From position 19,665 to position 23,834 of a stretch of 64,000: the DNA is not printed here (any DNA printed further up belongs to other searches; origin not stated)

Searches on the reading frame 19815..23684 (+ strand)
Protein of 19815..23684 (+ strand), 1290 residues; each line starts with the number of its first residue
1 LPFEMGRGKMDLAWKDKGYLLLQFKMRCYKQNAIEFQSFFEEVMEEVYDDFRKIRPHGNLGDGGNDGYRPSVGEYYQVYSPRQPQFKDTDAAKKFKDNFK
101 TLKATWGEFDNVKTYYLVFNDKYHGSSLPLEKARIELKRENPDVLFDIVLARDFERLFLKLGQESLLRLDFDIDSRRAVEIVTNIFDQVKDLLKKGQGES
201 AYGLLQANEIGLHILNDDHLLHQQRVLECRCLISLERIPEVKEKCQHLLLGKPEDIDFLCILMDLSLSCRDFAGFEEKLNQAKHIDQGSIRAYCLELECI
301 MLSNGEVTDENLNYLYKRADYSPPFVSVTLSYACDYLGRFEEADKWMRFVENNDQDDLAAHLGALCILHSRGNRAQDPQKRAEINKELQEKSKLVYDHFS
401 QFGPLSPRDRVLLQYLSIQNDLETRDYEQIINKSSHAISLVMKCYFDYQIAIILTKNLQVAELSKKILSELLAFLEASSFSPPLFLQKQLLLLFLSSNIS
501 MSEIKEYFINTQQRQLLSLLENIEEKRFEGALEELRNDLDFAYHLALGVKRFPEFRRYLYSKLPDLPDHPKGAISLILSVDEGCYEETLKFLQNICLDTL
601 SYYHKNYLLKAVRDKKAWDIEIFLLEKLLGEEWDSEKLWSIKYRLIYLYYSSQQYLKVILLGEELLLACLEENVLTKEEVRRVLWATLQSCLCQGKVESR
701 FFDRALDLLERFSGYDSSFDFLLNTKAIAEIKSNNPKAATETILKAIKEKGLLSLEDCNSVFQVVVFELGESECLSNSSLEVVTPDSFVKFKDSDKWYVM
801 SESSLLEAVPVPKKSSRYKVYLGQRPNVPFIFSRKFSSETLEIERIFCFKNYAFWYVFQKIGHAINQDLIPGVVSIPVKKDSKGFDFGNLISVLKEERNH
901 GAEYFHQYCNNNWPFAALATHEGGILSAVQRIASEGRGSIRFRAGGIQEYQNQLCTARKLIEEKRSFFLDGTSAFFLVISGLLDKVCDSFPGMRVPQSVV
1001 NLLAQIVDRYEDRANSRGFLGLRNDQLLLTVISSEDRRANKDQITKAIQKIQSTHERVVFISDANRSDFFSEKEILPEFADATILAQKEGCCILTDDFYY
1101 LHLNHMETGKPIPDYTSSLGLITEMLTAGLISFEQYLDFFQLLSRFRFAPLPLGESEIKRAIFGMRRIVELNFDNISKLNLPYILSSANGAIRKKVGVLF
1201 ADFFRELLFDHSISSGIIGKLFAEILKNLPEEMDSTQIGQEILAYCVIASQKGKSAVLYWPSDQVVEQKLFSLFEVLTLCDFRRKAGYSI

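Call 20: search_protein_families(library=pfam, proteins=[window:19815-23684:+], max_evalue=0.001)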
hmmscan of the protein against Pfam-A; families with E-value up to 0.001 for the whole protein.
window:19815-23684:+ (1290 aa): 1 family
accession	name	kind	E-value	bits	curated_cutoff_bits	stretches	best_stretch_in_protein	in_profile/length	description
PF20698.3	PIN-TPR-GreABC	-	7.5e-16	59.1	27.8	1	969-1101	2-133/138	PIN domain associated with the TPR-GreAB-C-PIN system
